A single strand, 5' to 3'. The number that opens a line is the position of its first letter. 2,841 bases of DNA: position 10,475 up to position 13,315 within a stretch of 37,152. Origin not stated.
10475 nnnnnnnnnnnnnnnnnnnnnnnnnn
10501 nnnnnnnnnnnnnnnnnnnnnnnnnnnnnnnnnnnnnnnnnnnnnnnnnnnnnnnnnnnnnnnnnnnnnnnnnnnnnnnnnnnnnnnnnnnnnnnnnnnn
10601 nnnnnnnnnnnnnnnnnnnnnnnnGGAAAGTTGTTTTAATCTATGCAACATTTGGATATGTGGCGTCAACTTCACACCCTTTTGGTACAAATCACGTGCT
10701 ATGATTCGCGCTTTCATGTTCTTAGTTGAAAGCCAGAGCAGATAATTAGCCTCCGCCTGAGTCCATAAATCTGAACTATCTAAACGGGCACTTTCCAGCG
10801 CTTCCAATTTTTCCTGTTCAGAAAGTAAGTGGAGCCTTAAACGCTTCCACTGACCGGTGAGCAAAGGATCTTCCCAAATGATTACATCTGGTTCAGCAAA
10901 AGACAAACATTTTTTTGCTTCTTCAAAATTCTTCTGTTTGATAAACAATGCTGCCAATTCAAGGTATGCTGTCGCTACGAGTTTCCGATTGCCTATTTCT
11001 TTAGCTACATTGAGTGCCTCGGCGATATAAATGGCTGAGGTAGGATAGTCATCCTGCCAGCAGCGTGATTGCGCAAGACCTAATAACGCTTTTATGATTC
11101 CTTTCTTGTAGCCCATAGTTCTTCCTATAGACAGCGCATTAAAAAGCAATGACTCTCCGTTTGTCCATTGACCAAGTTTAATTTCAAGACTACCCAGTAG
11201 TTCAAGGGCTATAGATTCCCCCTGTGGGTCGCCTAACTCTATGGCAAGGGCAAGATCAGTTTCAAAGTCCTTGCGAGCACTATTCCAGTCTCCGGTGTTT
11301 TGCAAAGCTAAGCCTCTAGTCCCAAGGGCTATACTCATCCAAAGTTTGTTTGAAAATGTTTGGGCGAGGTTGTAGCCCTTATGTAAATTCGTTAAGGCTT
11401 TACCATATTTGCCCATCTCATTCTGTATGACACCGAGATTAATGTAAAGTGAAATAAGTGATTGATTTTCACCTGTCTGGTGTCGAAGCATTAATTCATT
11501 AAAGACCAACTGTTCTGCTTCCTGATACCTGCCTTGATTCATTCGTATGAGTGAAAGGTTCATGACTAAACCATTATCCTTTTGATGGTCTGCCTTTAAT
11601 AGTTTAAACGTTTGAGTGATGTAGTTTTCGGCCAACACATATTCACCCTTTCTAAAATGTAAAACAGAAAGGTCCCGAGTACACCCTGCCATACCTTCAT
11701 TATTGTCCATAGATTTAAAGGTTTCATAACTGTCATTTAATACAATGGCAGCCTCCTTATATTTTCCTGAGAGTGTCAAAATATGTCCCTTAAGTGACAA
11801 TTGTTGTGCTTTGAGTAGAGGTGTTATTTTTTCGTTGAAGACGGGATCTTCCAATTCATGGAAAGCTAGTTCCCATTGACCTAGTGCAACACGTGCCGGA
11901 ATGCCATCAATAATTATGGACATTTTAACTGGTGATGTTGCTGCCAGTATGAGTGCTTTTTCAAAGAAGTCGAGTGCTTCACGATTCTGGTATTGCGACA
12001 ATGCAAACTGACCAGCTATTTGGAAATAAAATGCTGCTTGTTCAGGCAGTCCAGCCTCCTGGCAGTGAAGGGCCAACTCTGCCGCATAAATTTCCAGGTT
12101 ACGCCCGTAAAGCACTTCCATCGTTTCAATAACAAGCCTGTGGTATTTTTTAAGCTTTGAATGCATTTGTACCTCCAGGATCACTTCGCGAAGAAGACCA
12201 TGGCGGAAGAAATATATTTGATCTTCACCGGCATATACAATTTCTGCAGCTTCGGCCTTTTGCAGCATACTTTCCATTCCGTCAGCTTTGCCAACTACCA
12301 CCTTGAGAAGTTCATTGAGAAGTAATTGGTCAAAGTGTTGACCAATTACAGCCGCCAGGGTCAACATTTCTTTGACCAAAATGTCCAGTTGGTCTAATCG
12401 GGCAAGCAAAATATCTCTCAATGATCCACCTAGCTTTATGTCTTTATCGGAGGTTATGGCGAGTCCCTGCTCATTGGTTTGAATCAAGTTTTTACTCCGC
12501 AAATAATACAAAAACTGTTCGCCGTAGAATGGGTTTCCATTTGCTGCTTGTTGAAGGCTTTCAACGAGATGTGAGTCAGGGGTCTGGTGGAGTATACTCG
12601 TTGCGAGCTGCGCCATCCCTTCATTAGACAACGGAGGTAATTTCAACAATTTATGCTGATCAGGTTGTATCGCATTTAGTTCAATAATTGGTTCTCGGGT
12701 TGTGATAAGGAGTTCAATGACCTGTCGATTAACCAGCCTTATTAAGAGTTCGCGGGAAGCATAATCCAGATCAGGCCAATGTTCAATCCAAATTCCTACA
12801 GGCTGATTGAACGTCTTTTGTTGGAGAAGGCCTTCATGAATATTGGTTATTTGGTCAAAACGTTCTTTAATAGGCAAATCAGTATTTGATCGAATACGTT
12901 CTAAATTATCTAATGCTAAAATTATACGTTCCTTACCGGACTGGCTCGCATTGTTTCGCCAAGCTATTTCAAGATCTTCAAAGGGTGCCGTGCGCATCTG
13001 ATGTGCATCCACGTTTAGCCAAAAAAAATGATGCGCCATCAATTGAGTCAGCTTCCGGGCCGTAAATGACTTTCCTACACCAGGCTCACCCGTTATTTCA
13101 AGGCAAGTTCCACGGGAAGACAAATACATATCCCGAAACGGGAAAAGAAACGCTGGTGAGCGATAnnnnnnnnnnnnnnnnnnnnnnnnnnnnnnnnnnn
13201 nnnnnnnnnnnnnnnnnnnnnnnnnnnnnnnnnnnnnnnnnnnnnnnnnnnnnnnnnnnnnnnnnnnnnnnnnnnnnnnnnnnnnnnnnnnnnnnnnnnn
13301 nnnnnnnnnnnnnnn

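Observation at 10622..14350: Tandem cyclase domains with complementary C1/C2-like degeneracy, fused to a STAND NTPase and a TPR array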

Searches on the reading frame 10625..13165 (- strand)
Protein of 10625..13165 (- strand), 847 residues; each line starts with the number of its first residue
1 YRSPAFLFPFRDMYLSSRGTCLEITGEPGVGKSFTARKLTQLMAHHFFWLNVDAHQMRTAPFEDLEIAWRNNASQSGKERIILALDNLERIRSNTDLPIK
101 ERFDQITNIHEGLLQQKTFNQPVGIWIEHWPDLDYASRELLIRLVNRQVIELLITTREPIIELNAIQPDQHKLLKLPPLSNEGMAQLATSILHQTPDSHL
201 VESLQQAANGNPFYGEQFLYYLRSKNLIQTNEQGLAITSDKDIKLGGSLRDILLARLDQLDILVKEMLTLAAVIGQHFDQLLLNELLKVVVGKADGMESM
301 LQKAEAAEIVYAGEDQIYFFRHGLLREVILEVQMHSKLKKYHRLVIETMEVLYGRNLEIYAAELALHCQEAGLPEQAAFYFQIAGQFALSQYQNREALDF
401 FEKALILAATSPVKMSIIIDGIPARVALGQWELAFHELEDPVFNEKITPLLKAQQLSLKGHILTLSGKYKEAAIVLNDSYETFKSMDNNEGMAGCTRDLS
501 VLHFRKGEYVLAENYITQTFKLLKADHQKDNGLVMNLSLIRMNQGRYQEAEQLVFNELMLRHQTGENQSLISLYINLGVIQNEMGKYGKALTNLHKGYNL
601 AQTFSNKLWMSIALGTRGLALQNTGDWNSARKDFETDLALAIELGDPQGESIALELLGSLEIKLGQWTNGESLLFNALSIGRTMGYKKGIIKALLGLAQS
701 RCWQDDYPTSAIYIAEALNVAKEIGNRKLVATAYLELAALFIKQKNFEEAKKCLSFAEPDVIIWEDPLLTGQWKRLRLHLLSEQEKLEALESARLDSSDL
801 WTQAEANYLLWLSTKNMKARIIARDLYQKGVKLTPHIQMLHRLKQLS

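Call 60: predict_structure(alignment_id=A2)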
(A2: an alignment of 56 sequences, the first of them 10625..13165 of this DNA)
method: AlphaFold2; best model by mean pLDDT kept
length: 847 residues; sequences in the alignment: 56
mean_pLDDT: 92.3   pTM: 0.85
mean pLDDT of the five models: 92.3, 92.2, 91.1, 91.1, 90.3
residues with pLDDT >= 90: 649; 70-90: 182; 50-70: 16; < 50: 0
segments of 3 or more residues with pLDDT < 50: none
pLDDT, mean of each block of 10 residues (from residue 1): 87 93 93 93 93 88 93 79 91 86 91 80 93 95 95 95 93 94 93 91 89 89 86 86 67 81 90 90 91 81 89 86 86 90 95 88 95 97 95 95 96 95 92 94 91 96 92 97 97 96 95 95 78 91 95 94 84 96 96 97 88 98 96 98 91 98 98 98 96 98 97 98 95 98 97 96 92 96 92 93 96 95 97 94 95
secondary structure, 60 per line:
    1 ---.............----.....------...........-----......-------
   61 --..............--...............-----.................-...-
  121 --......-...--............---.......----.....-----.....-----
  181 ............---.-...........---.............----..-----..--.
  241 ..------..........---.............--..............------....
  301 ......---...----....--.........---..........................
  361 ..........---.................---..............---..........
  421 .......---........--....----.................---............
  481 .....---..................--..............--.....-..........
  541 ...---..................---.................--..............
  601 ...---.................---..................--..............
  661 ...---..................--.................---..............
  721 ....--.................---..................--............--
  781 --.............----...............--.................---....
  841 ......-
elements in order (helices of 4 or more, strands of 3 or more residues): H4-16 E21-25 H32-42 E48-53 H63-76 H79-93 H99-115 E123-128 H135-146 E150-156 H161-165 E171-175 H181-192 H198-208 H212-224 H249-258 H262-274 E277-279 H280-290 H297-306 E310-312 E317-320 H323-331 H335-370 H374-390 H394-407 H411-427 H431-438 H441-444 H449-465 H469-485 H489-506 H509-522 H525-529 H531-543 H547-564 H568-584 H587-603 H607-623 H627-644 H647-663 H667-684 H687-703 H707-724 H727-743 H747-764 H767-778 H783-795 H800-814 H817-833 H837-846
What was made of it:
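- On STAND NTPase, MalT clade with TPR sensor: The AF2 model has pLDDT 92.3 (call 60).
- The AF2 model of aa 396-1242 has pLDDT 92.3 (call 60).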

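Call 64: fold_search(model_id=the predicted structure, library=pdb)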
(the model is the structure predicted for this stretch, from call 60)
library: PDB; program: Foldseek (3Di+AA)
matches with E <= 10: 1712; with E <= 0.001: 320
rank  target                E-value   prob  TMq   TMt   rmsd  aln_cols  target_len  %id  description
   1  6mfv_A                1.2e-13  1.00  0.49  0.61   8.0       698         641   15  Crystal structure of the Signal Transduction ATPase with Numerous Domains (STAND) protein with a tetratricopeptide rep (released 2019-02-20)
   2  3sf4_A                4.3e-09  1.00  0.19  0.40  12.6       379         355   17  Crystal structure of the complex between the conserved cell polarity proteins Inscuteable and LGN (released 2011-11-23)
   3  5a7d_D                6.6e-09  1.00  0.18  0.40  13.1       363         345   19  Tetrameric assembly of LGN with Inscuteable (released 2016-08-03)
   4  3sf4_C                7.7e-09  1.00  0.19  0.41  12.8       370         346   17  Crystal structure of the complex between the conserved cell polarity proteins Inscuteable and LGN (released 2011-11-23)
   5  6hc2_S                8.6e-09  1.00  0.20  0.42  12.6       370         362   17  Crystal structure of NuMA/LGN hetero-hexamers (released 2019-05-29)
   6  6hc2_E                9.3e-09  1.00  0.20  0.41  12.9       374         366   18  Crystal structure of NuMA/LGN hetero-hexamers (released 2019-05-29)
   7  9hvq_Q                1.2e-08  1.00  0.28  0.27  25.7       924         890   14  Structure of the transcribing Pol II-DSIF-PAF-SPT6-RECQL5 complex (released 2025-07-16)
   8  8dgc_A                1.2e-08  1.00  0.19  0.09  37.4      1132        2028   12  Avs3 bound to phage PhiV-1 terminase (released 2022-08-03)
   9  5a7d_H                1.2e-08  1.00  0.18  0.40  13.4       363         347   19  Tetrameric assembly of LGN with Inscuteable (released 2016-08-03)
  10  5a7d_C                1.3e-08  1.00  0.22  0.46  10.0       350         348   20  Tetrameric assembly of LGN with Inscuteable (released 2016-08-03)
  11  5a7d_G                1.3e-08  1.00  0.18  0.39  13.0       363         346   19  Tetrameric assembly of LGN with Inscuteable (released 2016-08-03)
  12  4wng_A                1.6e-08  1.00  0.21  0.45  11.5       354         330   17  Crystal structure of the TPR domain of LGN in complex with Frmpd4/Preso1 at 2.1 Angstrom resolution (released 2015-09-16)
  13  4wne_A                1.7e-08  1.00  0.21  0.45  11.5       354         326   17  Crystal structure of the TPR domain of LGN in complex with Frmpd4/Preso1 at 2.0 Angstrom resolution (released 2015-09-16)
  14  6hc2_C                1.7e-08  1.00  0.20  0.40  11.9       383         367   16  Crystal structure of NuMA/LGN hetero-hexamers (released 2019-05-29)
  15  5a7d_F                1.7e-08  1.00  0.18  0.40  13.3       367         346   19  Tetrameric assembly of LGN with Inscuteable (released 2016-08-03)
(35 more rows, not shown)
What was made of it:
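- On STAND NTPase, MalT clade with TPR sensor: The top fold hit is 6MFV at E 1.2e-13 and TMt 0.61 over 698 columns (call 64).
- Closest known: PH0952. Same: PH0952 is the best fold match for aa 396-1242 (698 aligned columns, E 1.2e-13, call 64).
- Its best fold match is PH0952 (6MFV), a STAND with a TPR sensor, and Avs3 and Apaf-1 are also hit (call 64). The architecture logic is effector-NOD-TPR sensor, and Avs3 appears among the fold hits (call 64).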
